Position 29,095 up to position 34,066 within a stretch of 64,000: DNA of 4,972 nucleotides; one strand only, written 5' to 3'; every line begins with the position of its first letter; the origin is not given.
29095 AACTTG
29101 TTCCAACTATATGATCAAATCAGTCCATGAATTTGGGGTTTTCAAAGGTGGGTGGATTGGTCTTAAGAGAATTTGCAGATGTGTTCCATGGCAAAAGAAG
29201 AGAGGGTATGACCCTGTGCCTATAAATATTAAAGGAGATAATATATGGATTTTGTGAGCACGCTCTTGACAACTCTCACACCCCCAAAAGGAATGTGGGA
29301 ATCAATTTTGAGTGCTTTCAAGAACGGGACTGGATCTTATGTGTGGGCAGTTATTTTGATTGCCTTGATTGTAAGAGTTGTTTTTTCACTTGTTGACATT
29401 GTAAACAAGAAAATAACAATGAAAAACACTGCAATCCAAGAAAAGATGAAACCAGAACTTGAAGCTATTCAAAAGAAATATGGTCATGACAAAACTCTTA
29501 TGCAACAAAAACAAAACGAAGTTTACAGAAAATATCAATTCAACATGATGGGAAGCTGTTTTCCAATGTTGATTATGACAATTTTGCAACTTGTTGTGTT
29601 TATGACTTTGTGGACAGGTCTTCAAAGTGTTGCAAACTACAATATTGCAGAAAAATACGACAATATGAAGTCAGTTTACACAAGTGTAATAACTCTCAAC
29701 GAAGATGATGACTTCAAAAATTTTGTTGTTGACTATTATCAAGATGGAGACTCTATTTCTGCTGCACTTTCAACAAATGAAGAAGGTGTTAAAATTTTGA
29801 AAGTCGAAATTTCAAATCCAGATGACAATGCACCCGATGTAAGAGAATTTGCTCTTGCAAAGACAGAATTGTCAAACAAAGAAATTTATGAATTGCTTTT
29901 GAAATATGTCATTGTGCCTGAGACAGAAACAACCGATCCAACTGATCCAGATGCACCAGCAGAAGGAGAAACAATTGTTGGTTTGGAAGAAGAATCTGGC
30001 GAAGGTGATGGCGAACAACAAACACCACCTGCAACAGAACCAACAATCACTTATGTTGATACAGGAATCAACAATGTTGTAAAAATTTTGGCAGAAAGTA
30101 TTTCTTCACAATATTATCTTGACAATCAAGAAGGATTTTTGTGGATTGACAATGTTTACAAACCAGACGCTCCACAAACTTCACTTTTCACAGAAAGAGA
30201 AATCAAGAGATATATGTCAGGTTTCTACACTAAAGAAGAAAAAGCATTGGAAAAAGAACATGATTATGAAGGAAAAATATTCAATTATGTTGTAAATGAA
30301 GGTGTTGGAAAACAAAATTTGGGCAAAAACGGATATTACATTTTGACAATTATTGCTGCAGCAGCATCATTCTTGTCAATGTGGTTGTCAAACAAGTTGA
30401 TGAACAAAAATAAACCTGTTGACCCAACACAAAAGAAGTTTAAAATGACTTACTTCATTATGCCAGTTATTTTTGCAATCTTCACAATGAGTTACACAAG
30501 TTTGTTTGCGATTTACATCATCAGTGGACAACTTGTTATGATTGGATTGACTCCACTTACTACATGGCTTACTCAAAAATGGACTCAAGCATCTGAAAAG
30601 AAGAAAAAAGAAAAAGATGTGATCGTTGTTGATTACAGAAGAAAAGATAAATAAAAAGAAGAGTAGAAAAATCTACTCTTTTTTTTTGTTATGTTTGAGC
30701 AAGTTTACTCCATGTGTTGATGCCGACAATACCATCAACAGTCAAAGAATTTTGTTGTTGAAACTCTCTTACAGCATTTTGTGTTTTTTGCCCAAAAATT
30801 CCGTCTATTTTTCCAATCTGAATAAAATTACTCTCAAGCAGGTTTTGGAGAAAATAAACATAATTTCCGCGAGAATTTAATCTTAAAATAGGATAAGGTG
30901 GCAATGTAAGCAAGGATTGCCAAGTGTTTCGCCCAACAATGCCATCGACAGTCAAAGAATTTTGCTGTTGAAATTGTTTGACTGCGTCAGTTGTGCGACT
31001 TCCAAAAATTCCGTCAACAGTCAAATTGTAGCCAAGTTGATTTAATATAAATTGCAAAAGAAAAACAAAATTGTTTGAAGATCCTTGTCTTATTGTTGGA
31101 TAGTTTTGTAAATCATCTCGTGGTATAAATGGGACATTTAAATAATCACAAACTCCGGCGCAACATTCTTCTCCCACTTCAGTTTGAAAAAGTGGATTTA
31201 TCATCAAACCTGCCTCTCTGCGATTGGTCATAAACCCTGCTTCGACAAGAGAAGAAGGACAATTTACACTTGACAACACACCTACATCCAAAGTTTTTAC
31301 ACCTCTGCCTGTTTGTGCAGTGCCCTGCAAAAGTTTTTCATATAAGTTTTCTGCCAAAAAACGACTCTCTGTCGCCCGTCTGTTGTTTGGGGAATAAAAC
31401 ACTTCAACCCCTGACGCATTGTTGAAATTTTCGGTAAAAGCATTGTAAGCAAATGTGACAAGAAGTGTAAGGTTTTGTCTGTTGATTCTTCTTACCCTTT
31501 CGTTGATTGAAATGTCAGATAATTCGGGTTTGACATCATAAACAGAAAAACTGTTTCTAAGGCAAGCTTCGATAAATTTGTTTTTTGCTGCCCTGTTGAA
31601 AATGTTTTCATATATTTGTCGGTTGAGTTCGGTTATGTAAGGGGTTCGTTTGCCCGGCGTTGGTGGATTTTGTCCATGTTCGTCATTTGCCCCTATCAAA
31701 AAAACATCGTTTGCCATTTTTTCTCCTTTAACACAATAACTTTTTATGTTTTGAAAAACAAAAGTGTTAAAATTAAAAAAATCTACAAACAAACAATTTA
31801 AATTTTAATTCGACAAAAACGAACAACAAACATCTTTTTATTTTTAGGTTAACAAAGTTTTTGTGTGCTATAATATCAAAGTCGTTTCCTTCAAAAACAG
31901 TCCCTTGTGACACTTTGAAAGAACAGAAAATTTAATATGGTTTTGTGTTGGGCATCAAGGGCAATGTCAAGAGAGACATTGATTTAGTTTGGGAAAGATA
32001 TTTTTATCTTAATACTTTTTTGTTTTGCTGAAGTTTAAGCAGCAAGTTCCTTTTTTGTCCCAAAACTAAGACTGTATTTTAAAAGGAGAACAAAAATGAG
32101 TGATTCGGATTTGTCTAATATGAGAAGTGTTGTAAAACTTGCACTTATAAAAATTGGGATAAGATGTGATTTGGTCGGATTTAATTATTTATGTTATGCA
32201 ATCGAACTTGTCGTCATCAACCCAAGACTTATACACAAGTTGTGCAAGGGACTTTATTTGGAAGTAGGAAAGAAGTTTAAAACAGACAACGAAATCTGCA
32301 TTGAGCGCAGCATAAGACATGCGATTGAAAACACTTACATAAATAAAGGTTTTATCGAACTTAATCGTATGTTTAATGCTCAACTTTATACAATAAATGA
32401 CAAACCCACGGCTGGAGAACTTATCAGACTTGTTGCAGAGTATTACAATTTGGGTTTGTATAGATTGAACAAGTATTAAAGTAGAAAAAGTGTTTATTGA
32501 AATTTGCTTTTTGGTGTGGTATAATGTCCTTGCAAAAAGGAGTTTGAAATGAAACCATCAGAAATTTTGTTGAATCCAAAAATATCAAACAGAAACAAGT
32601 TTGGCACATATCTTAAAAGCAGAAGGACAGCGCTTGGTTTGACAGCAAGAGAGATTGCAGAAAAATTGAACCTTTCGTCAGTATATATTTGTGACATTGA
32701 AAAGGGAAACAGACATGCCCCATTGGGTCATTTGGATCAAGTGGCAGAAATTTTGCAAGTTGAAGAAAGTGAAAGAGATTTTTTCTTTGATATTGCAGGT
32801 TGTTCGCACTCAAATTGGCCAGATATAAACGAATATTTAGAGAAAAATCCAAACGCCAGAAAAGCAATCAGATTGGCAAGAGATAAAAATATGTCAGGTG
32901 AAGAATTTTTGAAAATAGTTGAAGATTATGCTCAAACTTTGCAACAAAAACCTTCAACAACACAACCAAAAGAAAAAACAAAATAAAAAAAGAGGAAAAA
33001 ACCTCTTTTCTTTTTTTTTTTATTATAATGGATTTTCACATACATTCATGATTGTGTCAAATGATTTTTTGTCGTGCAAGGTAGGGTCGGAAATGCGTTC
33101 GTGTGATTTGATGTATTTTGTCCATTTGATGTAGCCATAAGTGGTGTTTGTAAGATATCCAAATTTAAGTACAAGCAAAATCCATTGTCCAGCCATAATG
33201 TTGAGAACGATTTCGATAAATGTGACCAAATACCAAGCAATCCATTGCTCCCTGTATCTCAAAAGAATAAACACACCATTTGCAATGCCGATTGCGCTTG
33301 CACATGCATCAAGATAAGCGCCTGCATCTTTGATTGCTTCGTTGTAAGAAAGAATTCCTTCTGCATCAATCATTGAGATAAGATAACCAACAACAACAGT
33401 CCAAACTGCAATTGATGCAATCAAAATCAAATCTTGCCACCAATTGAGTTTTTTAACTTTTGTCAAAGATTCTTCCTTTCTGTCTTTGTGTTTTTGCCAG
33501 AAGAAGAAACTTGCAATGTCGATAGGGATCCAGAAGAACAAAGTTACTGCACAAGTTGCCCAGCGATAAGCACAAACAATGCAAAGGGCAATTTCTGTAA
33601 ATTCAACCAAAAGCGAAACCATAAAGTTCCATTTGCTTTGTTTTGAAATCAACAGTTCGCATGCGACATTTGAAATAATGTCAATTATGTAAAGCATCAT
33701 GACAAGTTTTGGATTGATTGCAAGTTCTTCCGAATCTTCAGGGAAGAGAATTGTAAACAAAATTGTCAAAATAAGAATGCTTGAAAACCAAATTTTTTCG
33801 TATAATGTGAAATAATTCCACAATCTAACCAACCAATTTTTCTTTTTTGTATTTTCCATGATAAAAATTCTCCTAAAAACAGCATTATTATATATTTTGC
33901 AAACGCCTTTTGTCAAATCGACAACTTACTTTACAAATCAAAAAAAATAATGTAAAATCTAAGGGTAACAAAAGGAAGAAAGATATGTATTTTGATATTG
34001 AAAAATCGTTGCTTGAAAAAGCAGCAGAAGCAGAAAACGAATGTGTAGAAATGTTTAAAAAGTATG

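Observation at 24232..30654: Atypical oriC neighbourhood: the dnaA-dnaN cassette appears inverted relative to recF and rpmH-rnpA-yidC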

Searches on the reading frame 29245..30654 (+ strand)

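Call 3: search_protein_families(library=ncbifam, proteins=[window:29245-30654:+])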
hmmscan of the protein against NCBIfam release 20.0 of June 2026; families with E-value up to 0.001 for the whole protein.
window:29245-30654:+ (469 aa): 19 families
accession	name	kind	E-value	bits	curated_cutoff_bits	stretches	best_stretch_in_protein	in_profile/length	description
TIGR03592.1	yidC_oxa1_cterm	subfamily_domain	8.6e-29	101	84.3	2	31-130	1-93/191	membrane protein insertase YidC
NF002352.0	PRK01318.1-3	equivalog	2.1e-17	63.4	447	2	21-129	361-462/562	membrane protein insertase YidC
NF002350.0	PRK01315.1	equivalog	1.6e-14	53.8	282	1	18-132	26-134/329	membrane protein insertase YidC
NF002803.0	PRK02944.1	equivalog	1.1e-13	51.2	377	2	30-116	57-143/255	YidC family membrane integrase SpoIIIJ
NF002353.0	PRK01318.1-4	equivalog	1.8e-13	50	365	1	21-123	366-460/596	membrane protein insertase YidC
NF002357.0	PRK01318.2-4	equivalog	9.8e-13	47.7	479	1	20-126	323-421/532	membrane protein insertase YidC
NF002899.0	PRK03449.1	equivalog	1.1e-12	47.8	276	1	17-146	15-138/359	membrane protein insertase YidC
NF002351.0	PRK01318.1-1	equivalog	1.2e-11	44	740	2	27-125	348-438/545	membrane protein insertase YidC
NF002734.0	PRK02654.1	equivalog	3.5e-10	39.3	324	1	22-135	17-129/384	membrane protein insertase YidC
NF002359.0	PRK01318.2-6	equivalog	1.4e-09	36.8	600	1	25-122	373-466/624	membrane protein insertase YidC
NF002355.0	PRK01318.2-2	equivalog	6.1e-09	34.9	891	1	31-114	396-475/602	membrane protein insertase YidC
NF002356.0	PRK01318.2-3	equivalog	8.2e-09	34.4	460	1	34-121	375-460/627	membrane protein insertase YidC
NF002354.0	PRK01318.2-1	equivalog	3.3e-08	32.5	1094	1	27-127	348-440/548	membrane protein insertase YidC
NF002358.0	PRK01318.2-5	equivalog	1e-07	31.2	605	1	22-124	331-425/545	membrane protein insertase YidC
NF002687.0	PRK02463.1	equivalog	2.5e-07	29.8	425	0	30-122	58-153/307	membrane protein insertase YidC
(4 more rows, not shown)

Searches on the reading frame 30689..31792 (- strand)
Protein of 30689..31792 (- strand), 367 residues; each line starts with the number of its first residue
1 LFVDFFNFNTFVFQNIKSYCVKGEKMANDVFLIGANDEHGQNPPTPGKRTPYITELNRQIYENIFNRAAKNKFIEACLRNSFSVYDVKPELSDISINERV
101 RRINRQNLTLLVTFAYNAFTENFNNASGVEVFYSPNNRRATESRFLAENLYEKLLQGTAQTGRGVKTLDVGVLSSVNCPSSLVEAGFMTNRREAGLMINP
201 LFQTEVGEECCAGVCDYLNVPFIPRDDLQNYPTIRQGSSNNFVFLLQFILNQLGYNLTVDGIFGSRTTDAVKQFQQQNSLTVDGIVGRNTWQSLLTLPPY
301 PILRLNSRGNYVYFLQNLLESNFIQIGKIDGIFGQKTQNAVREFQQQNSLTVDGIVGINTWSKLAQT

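Call 3: search_protein_families(library=ncbifam, proteins=[window:30689-31792:-])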
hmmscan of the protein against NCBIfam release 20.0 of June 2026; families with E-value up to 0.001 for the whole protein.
window:30689-31792:- (367 aa): 14 families
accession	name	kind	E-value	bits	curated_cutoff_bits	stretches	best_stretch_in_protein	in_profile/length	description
NF052336.1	PdgHdaseHSB100310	equivalog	3.6e-31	108.7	500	2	229-295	180-247/316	peptidoglycan hydrolase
NF052335.1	PdgHdaseHSB129560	equivalog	2.3e-30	106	500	2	230-295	196-262/330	peptidoglycan hydrolase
TIGR02869.1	spore_SleB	equivalog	1e-27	97.3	236.5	2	232-294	5-68/201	spore cortex-lytic enzyme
NF052377.1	lmo1851_S41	exception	3.3e-14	52.4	725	2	304-365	385-446/468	lmo1851 family serine protease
TIGR02883.1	spore_cwlD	equivalog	8.4e-12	45.6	221.55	1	96-217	72-189/189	N-acetylmuramoyl-L-alanine amidase CwlD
TIGR03979.1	His_Ser_Rich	equivalog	4.6e-09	36.5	121.65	1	313-357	135-179/190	His-Xaa-Ser repeat protein HxsA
NF040573.1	holin_dep_muram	equivalog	2.2e-07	30.9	240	0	240-280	95-135/200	holin-associated N-acetylmuramidase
NF004786.0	PRK06132.1-3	equivalog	2.4e-07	29.9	329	0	240-284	220-265/418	hypothetical protein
NF038080.1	PG_bind_siph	domain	2.7e-06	27.6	55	0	261-295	38-75/76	peptidoglycan-binding protein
NF007652.1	PRK10319.1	equivalog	0.00011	21.6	400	1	171-219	231-279/291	N-acetylmuramoyl-L-alanine amidase AmiA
NF007751.0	PRK10431.1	equivalog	0.00011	20.9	532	1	169-219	367-417/445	N-acetylmuramoyl-L-alanine amidase AmiB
NF007891.0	PRK10594.1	equivalog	0.00022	20.2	425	0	264-293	319-348/617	L,D-transpeptidase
NF038267.1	amidase_AmiC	exception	0.00047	18.9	700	0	170-218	358-406/407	N-acetylmuramoyl-L-alanine amidase AmiC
NF050040.1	horm_taper_TftA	equivalog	0.00086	18.1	500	0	82-199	49-167/450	hormogonium tapered terminus morphoprotein TftA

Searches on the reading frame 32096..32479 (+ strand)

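Call 17: search_protein_families(library=pfam, proteins=[window:32096-32479:+], max_evalue=0.001)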
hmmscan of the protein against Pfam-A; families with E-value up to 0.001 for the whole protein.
window:32096-32479:+ (127 aa): 1 family
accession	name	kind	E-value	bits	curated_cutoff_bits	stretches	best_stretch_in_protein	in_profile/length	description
PF08769.17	Spo0A_C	-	8.7e-23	80.7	25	1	16-116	4-103/104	Sporulation initiation factor Spo0A C terminal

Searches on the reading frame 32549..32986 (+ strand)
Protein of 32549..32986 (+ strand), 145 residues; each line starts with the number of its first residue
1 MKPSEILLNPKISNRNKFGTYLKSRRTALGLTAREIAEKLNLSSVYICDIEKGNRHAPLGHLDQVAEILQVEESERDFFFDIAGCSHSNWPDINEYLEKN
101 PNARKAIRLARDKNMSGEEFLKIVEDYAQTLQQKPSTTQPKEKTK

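Call 17: search_protein_families(library=pfam, proteins=[window:32549-32986:+], max_evalue=0.001)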
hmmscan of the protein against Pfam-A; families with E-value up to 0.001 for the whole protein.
window:32549-32986:+ (145 aa): 3 families
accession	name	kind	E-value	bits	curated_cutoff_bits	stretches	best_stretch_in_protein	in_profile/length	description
PF13560.12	HTH_31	-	7.7e-10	39.4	27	1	18-77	2-62/64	Helix-turn-helix domain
PF01381.28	HTH_3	-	6.8e-09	36.1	23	1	22-75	1-54/55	Helix-turn-helix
PF13413.12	HTH_25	-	1.5e-05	25.2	24.6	1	21-54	1-34/62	Helix-turn-helix domain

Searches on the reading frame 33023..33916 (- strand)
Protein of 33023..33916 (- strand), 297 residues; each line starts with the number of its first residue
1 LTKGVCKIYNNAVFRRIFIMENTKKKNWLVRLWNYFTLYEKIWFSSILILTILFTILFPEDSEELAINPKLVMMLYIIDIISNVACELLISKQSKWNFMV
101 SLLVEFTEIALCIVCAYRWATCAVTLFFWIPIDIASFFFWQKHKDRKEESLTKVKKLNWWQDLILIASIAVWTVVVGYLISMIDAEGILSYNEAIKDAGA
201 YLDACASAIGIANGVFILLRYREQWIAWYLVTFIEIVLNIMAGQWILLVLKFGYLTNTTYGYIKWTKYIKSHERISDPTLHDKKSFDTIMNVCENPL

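Call 17: search_protein_families(library=pfam, proteins=[window:33023-33916:-], max_evalue=0.001)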
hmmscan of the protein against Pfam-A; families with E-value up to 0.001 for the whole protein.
window:33023-33916:- (297 aa): 1 family
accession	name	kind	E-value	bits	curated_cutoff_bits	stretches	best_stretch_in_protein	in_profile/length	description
PF04973.17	NMN_transporter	-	7.9e-27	94.8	27.3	1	75-267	3-175/175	Nicotinamide mononucleotide transporter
